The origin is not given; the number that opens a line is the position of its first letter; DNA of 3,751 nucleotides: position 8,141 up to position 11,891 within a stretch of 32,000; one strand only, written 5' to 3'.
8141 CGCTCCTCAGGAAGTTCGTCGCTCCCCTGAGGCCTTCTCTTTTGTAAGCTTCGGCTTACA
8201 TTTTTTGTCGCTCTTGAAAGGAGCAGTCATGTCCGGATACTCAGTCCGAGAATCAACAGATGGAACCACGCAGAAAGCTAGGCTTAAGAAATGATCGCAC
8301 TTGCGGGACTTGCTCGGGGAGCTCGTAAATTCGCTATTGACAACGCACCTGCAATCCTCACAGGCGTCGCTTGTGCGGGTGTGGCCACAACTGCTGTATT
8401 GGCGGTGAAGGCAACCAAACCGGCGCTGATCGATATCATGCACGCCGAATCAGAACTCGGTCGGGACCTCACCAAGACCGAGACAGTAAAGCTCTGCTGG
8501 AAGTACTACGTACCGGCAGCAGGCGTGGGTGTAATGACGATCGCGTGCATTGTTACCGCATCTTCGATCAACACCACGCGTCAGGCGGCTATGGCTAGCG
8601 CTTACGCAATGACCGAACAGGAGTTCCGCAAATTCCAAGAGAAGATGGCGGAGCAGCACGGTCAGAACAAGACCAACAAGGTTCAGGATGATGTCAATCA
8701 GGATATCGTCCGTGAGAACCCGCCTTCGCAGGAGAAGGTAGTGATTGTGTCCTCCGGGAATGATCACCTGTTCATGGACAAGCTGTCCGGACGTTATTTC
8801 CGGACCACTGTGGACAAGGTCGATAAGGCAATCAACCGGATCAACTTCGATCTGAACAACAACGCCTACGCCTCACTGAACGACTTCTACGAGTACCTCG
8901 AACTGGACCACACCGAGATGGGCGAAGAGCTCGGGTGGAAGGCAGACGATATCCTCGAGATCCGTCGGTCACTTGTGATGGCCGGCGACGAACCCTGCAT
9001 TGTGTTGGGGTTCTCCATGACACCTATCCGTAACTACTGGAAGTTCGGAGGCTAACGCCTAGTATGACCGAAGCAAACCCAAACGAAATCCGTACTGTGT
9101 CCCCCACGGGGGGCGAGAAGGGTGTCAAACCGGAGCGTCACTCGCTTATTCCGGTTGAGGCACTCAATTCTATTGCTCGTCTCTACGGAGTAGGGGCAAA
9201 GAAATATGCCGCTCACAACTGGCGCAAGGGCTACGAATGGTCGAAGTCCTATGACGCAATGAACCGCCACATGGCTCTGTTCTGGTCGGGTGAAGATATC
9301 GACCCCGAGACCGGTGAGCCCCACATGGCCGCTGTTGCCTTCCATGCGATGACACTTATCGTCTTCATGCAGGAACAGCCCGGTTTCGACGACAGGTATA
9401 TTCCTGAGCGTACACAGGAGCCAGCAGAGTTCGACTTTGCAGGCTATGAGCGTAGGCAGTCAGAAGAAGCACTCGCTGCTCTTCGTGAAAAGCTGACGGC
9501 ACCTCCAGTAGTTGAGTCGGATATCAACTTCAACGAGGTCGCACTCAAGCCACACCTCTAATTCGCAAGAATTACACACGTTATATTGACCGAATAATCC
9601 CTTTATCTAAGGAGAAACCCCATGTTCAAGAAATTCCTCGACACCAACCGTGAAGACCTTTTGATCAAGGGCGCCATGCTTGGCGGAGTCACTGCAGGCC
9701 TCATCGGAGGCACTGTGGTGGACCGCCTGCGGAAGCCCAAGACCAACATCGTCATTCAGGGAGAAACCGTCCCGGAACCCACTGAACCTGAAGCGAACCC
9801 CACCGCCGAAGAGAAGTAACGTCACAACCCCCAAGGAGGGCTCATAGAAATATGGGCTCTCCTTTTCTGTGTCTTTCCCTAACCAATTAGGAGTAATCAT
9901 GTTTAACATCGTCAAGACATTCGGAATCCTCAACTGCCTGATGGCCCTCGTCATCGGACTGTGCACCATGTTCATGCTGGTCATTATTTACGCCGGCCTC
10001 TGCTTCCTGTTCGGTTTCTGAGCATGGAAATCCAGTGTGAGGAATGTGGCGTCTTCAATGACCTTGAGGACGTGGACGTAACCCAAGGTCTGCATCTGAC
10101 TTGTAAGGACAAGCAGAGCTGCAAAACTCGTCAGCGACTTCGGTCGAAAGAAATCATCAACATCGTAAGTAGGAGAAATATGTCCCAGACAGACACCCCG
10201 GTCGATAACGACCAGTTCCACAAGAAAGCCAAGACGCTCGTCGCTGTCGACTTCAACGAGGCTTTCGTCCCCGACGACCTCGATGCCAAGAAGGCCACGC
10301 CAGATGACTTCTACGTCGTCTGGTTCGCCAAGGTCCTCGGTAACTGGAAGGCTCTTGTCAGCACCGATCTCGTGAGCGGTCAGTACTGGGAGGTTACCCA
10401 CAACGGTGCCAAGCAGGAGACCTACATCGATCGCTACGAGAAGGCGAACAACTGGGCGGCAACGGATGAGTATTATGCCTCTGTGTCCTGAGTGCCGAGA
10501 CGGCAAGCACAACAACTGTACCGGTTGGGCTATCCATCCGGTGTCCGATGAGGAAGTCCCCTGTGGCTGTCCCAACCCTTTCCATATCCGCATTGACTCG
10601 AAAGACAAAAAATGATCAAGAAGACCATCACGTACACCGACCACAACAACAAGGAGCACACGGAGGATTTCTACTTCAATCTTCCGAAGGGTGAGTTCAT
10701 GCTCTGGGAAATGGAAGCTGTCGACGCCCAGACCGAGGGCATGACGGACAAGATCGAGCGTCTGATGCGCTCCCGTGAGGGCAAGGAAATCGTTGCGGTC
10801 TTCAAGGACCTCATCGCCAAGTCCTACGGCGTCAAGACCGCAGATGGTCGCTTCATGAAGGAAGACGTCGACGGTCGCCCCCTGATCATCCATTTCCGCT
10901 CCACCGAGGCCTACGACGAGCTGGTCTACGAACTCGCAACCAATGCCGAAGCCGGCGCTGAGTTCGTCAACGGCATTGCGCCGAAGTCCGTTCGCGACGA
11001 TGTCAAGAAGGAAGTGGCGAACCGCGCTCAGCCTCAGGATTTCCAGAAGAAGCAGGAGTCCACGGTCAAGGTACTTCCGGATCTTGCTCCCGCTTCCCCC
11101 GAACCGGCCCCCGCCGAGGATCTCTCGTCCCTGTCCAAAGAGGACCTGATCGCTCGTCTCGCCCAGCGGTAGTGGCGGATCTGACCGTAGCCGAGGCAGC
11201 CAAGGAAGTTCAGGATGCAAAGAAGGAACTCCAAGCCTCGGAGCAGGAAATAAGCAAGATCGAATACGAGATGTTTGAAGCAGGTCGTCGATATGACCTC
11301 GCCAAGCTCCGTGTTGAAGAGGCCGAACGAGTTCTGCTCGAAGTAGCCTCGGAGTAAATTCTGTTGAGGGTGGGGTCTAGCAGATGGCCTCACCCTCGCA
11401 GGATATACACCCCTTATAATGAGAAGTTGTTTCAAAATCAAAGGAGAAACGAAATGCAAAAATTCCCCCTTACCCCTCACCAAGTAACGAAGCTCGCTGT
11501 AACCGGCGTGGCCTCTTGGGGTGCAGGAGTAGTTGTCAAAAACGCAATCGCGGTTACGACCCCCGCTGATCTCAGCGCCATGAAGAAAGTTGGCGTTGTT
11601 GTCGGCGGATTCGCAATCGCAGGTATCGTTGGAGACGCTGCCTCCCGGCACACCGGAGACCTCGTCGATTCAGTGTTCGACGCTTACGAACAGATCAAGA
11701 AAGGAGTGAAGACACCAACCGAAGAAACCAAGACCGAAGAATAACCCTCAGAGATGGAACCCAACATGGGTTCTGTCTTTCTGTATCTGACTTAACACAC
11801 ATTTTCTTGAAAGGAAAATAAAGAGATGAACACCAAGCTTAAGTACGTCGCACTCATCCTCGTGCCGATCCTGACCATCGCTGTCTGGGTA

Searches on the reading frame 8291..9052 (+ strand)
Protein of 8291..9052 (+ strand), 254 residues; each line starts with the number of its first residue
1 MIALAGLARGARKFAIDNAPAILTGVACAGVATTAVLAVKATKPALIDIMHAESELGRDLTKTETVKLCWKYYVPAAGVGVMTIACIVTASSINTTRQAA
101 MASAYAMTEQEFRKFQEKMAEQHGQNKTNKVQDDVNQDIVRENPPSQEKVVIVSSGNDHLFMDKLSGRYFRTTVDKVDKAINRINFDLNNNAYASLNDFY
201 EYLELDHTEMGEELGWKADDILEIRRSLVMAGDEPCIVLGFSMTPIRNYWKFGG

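Call 38: search_dna_similar(query=window:8291-9052:+, collection=phages, mode=protein, max_rows=60, rows=spread, max_evalue=0.00001)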
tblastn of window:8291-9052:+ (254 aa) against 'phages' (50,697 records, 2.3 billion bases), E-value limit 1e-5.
Records with a match: 236; places in all: 284; records where one place covers at least 80% of the query: 174.
Best place of each record, by identity: >=99% 12; 60-80% 1; <60% 223.
By first word of the organism name: Arthrobacter 94; Gordonia 55; Streptomyces 54; Siphovirus 12; Curtobacterium 7; Rhodococcus 4; Microbacterium 4; Bacteriophage 2; Faecalibacterium 2; Bifidobacterium 1; and 1 more.
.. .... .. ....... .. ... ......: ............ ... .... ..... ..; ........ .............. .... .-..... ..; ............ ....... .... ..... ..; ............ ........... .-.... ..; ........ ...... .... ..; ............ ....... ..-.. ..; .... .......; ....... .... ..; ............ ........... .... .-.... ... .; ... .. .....
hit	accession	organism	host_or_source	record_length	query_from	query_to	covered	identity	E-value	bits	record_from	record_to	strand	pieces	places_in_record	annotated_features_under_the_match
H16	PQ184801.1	Arthrobacter phage DoctorPepper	Arthrobacter globiformis B-2979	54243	1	254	100%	100.0%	4e-156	485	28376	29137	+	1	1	37: hypothetical protein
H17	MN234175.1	Arthrobacter phage Stayer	Arthrobacter globiformis NRRL B-2979 SEA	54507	1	254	100%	100.0%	4e-156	485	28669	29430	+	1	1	38: hypothetical protein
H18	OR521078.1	Arthrobacter phage Djungelskog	Arthrobacter globiformis B-2979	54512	1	254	100%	100.0%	4e-156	485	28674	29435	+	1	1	38: hypothetical protein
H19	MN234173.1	Arthrobacter phage Sporto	Arthrobacter globiformis NRRL B-2979 SEA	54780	1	254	100%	65.4%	1e-100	326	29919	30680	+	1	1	39: hypothetical protein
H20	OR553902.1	Arthrobacter phage Lewando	Arthrobacter globiformis NRRL B-2779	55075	1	253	100%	49.6%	4e-60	210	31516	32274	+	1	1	44: membrane protein | 43: membrane protein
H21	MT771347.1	Arthrobacter phage Paella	Arthrobacter globiformis NRRL B-2979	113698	1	251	99%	48.4%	3e-63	219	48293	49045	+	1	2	81: membrane protein | 80: hypothetical protein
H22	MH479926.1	Arthrobacter phage Synepsis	Arthrobacter sp. ATCC 21022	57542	1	251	99%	47.4%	2e-63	219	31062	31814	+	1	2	38: hypothetical protein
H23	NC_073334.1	Arthrobacter phage Darby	Arthrobacter sp. ATCC 21022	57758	1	251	99%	47.0%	3e-62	216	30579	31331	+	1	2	38: membrane protein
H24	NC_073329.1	Arthrobacter phage Breylor17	Arthrobacter sp. ATCC 21022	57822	1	251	99%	46.6%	4e-62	216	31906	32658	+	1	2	41: hypothetical protein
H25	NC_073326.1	Arthrobacter phage Teacup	Arthrobacter sp. ATCC 21022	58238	4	251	98%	47.2%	6e-62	215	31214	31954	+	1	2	40: hypothetical protein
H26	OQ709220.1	Arthrobacter phage Inked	Arthrobacter sp. ATCC 21022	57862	4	251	98%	47.2%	1e-59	208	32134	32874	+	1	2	43: hypothetical protein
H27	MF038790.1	Arthrobacter phage Niktson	Arthrobacter sp. ATCC 21022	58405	4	252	98%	44.8%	2e-53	191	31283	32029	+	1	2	hypothetical protein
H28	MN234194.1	Arthrobacter phage Loretta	Arthrobacter globiformis NRRL B-2979 SEA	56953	4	251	98%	44.8%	1e-56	200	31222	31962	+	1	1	42: hypothetical protein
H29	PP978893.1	Arthrobacter phage MiniBagel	Arthrobacter sp. ATCC 21022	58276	4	252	98%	43.8%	1e-50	182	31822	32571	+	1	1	40: hypothetical protein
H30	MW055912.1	Arthrobacter phage Truckee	Arthrobacter globiformis B-2979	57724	4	251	98%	42.4%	2e-48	176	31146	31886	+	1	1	38: hypothetical protein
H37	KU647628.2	Arthrobacter phage Mudcat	Arthrobacter sp. ATCC 21022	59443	1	249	98%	41.0%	7e-41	154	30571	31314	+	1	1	40: hypothetical protein | 39: hypothetical protein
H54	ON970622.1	Gordonia phage Vardy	Gordonia rubripertincta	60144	2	251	98%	38.3%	6e-45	166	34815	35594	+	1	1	49: hypothetical protein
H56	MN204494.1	Streptomyces phage Jaylociraptor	Streptomyces griseus ATCC 10137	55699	4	249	97%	33.6%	8e-25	108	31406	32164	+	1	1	47: hypothetical protein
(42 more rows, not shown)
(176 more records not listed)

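Call 39: get_annotated_region(hit=H20, flank=4500)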
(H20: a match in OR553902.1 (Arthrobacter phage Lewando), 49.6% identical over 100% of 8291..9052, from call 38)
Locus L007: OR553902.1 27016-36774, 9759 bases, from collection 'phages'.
description: Arthrobacter phage Lewando, complete genome.
organism: Arthrobacter phage Lewando (NCBI taxid 3043918)
taxonomy: Viruses; Duplodnaviria; Heunggongvirae; Uroviricota; Caudoviricetes
host: Arthrobacter globiformis NRRL B-2779; source: soil; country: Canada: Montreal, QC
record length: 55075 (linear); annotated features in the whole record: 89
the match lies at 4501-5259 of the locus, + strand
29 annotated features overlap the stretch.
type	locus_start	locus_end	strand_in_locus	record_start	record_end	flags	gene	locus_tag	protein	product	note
CDS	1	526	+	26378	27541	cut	31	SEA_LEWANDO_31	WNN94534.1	minor tail protein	-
CDS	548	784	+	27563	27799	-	32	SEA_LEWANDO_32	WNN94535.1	hypothetical protein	-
CDS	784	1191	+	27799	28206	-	33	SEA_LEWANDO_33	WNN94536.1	hypothetical protein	-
CDS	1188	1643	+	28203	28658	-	34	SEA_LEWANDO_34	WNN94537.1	membrane protein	-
CDS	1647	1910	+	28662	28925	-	35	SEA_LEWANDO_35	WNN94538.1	membrane protein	-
CDS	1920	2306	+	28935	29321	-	36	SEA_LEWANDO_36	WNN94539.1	holin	-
CDS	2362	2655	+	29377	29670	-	37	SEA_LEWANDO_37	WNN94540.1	hypothetical protein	-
CDS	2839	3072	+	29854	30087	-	38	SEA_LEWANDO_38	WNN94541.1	hypothetical protein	-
CDS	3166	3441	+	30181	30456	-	39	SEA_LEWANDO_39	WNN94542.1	hypothetical protein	-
CDS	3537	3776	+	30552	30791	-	40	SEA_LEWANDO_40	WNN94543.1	hypothetical protein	-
CDS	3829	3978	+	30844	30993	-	41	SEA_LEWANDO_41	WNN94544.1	hypothetical protein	-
CDS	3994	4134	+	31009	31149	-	42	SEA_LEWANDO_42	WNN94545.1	membrane protein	-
CDS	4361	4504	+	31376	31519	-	43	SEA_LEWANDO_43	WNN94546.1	membrane protein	-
CDS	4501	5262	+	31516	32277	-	44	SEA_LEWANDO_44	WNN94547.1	membrane protein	-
CDS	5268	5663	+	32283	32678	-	45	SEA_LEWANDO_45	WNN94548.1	hypothetical protein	-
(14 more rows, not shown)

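Call 40: get_annotated_region(hit=H25, flank=4500)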
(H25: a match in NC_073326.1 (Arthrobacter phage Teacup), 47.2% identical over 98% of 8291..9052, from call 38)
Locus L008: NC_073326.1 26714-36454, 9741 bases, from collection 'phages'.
description: Arthrobacter phage Teacup, complete genome.
organism: Arthrobacter phage Teacup (NCBI taxid 2015871)
taxonomy: Viruses; Duplodnaviria; Heunggongvirae; Uroviricota; Caudoviricetes; Gordonvirus
host: Arthrobacter sp. ATCC 21022; source: soil; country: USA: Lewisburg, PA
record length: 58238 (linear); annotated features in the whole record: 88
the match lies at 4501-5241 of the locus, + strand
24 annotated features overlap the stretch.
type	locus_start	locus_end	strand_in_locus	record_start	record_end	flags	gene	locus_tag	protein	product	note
CDS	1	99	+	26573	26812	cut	29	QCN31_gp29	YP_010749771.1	hypothetical protein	-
CDS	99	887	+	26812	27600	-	30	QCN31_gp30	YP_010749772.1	minor tail protein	-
CDS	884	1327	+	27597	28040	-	31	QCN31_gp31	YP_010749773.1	hypothetical protein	-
CDS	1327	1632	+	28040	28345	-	32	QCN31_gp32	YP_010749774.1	hypothetical protein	-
CDS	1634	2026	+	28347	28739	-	33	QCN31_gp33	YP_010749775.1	hypothetical protein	-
CDS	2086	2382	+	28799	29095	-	34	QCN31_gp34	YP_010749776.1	hypothetical protein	-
CDS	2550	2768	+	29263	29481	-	35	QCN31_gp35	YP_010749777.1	hypothetical protein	-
CDS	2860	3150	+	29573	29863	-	36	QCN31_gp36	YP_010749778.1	hypothetical protein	-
CDS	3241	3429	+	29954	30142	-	37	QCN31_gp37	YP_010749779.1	hypothetical protein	-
CDS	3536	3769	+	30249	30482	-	38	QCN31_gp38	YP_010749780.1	hypothetical protein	-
CDS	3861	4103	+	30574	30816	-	39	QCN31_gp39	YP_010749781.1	hypothetical protein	-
CDS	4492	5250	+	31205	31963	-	40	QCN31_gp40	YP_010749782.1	hypothetical protein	-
CDS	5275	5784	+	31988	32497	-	41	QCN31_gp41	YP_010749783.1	hypothetical protein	-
CDS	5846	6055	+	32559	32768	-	42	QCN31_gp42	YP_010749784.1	hypothetical protein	-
CDS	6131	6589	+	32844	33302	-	43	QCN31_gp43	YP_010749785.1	hypothetical protein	-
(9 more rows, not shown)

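Call 41: get_annotated_region(hit=H37, flank=4500)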
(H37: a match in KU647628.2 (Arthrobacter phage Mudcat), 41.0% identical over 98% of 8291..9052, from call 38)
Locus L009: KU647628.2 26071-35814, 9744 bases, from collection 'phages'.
description: Arthrobacter phage Mudcat, complete genome.
organism: Arthrobacter phage Mudcat (NCBI taxid 1796997)
taxonomy: Viruses; Duplodnaviria; Heunggongvirae; Uroviricota; Caudoviricetes; Mudcatvirus; Mudcatvirus mudcat
host: Arthrobacter sp. ATCC 21022; source: soil; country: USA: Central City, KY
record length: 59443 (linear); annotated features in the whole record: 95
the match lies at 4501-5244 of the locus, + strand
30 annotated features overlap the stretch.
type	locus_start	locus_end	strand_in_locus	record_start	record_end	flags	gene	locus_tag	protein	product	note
CDS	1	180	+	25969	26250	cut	25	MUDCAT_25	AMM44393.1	hypothetical protein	-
CDS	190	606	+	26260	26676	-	26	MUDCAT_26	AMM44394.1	hypothetical protein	-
CDS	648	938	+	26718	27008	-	27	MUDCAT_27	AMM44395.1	hypothetical protein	-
CDS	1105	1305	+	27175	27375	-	28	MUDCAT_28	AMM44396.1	hypothetical protein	-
CDS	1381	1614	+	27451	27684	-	29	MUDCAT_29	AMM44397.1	hypothetical protein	-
CDS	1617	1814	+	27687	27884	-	30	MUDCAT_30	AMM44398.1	hypothetical protein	-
CDS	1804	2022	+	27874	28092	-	31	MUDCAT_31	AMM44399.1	hypothetical protein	-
CDS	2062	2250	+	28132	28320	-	32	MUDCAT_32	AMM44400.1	hypothetical protein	-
CDS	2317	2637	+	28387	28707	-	33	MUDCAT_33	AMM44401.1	hypothetical protein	-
CDS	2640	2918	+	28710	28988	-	34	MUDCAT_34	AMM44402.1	hypothetical protein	-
CDS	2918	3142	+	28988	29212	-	35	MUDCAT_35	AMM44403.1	hypothetical protein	-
CDS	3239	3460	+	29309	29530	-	36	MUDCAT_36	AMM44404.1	hypothetical protein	-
CDS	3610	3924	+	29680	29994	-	37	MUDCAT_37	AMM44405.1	acetyltransferase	-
CDS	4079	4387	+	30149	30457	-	38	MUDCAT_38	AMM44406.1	hypothetical protein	-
CDS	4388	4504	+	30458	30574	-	39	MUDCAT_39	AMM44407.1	hypothetical protein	-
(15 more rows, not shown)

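Call 42: get_annotated_region(hit=H54, flank=4500)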
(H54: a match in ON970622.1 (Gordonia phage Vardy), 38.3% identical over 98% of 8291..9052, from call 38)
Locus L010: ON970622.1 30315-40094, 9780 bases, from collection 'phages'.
description: Gordonia phage Vardy, complete genome.
organism: Gordonia phage Vardy (NCBI taxid 2927291)
taxonomy: Viruses; Duplodnaviria; Heunggongvirae; Uroviricota; Caudoviricetes; Deejayvirinae; Kenoshavirus
host: Gordonia rubripertincta; source: river soil; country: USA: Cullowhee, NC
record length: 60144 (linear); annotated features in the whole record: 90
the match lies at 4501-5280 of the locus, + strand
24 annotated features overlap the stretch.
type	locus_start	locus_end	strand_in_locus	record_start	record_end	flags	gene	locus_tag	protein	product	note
CDS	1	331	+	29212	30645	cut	34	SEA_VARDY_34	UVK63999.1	minor tail protein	-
CDS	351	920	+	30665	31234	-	35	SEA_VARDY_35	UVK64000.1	hypothetical protein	-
CDS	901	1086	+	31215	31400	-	36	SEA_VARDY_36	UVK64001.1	hypothetical protein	-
CDS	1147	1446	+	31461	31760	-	37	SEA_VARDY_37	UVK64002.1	hypothetical protein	-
CDS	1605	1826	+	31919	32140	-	38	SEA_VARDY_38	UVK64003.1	hypothetical protein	-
CDS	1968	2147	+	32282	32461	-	39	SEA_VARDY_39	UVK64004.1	hypothetical protein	-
CDS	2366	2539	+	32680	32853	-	40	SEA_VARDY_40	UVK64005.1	hypothetical protein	-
CDS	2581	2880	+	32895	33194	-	41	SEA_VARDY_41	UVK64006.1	hypothetical protein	-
CDS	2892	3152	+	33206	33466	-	42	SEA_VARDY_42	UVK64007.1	hypothetical protein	-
CDS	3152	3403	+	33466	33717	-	43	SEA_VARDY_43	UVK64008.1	hypothetical protein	-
CDS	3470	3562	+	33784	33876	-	44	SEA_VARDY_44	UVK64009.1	hypothetical protein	-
CDS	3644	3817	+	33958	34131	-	45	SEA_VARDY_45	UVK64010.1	hypothetical protein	-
CDS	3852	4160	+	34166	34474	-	46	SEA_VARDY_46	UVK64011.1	hypothetical protein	-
CDS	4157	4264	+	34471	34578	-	47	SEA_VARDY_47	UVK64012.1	hypothetical protein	-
CDS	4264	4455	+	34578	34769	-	48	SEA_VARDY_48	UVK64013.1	hypothetical protein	-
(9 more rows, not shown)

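Call 43: get_annotated_region(hit=H56, flank=4500)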
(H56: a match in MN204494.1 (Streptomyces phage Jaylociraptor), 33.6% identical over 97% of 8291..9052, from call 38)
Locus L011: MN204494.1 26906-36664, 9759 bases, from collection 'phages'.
description: Streptomyces phage Jaylociraptor, complete genome.
organism: Streptomyces phage Jaylociraptor (NCBI taxid 2601690)
taxonomy: Viruses; Duplodnaviria; Heunggongvirae; Uroviricota; Caudoviricetes; Rimavirus; Rimavirus rima
host: Streptomyces griseus ATCC 10137; source: soil; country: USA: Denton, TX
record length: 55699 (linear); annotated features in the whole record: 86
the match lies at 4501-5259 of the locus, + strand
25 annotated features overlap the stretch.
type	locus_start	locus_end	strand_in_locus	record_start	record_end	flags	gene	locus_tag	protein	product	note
CDS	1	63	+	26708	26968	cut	33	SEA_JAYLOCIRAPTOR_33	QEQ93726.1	hypothetical protein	-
CDS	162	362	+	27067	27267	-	34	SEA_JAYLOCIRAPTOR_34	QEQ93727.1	hypothetical protein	-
CDS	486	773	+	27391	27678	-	35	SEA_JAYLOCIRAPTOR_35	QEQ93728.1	hypothetical protein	-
CDS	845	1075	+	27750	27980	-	36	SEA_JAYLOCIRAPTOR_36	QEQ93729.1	hypothetical protein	-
CDS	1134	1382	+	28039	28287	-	37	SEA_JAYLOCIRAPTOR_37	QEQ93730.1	hypothetical protein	-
CDS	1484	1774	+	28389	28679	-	38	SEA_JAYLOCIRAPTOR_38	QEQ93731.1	hypothetical protein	-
CDS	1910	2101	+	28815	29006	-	39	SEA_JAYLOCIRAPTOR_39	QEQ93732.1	hypothetical protein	-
CDS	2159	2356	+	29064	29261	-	40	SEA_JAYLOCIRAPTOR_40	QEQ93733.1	hypothetical protein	-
CDS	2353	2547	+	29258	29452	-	41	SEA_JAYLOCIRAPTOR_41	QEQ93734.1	hypothetical protein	-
CDS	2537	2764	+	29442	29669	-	42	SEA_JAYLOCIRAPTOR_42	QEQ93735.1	hypothetical protein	-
CDS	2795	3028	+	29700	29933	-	43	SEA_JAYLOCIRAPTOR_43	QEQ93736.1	hypothetical protein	-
CDS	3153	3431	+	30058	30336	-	44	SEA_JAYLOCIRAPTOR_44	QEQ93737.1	hypothetical protein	-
CDS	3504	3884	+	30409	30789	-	45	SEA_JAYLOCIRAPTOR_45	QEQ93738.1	hypothetical protein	-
CDS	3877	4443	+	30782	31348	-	46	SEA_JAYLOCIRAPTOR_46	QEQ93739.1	hypothetical protein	-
CDS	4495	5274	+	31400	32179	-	47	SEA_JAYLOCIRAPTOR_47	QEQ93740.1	hypothetical protein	-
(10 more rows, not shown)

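Call 54: search_protein_families(library=phrogs, proteins=[window:8291-9052:+], max_evalue=0.01)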
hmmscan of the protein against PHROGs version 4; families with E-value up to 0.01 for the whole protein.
window:8291-9052:+ (254 aa): 2 families
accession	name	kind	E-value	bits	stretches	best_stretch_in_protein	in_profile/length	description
phrog_2152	-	unknown function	7.3e-75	252.8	1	4-250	5-270/273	-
phrog_312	-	lysis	0.0029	18.6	1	65-139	4-81/173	Rz-like spanin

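Call 55: search_protein_families(library=pfam, proteins=[window:8291-9052:+], max_evalue=0.1)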
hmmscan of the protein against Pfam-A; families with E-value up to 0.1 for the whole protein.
window:8291-9052:+ (254 aa): 3 families
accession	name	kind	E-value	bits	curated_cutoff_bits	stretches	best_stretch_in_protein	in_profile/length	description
PF19880.4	DUF6353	-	1.5e-71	241.3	25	1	17-249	4-252/253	Family of unknown function (DUF6353)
PF20566.3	Eap1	-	0.048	13.2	28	1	104-162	282-347/751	eIF4E-associated protein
PF19125.5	DUF5809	-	0.05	14.2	31.6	1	88-153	43-107/130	Family of unknown function (DUF5809)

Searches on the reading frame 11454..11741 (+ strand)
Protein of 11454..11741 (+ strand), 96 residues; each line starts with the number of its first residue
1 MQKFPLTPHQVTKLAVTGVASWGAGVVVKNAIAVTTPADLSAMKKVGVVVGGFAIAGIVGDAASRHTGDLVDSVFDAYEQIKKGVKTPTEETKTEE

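Call 54: search_protein_families(library=phrogs, proteins=[window:11454-11741:+], max_evalue=0.01)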
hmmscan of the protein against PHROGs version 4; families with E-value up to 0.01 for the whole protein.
window:11454-11741:+ (96 aa): 1 family
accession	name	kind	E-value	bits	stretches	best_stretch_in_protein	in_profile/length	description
phrog_7539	-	unknown function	7.6e-20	71.7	1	10-94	9-93/99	-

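Call 55: search_protein_families(library=pfam, proteins=[window:11454-11741:+], max_evalue=0.1)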
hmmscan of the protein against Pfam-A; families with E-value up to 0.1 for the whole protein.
window:11454-11741:+ (96 aa): 2 families
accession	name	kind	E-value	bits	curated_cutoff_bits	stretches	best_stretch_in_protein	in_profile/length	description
PF05537.16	DUF759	-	0.073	12.4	27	1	19-79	127-188/429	Borrelia burgdorferi protein of unknown function (DUF759)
PF13105.11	DUF3959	-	0.079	12.7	25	1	46-86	133-173/238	Protein of unknown function (DUF3959)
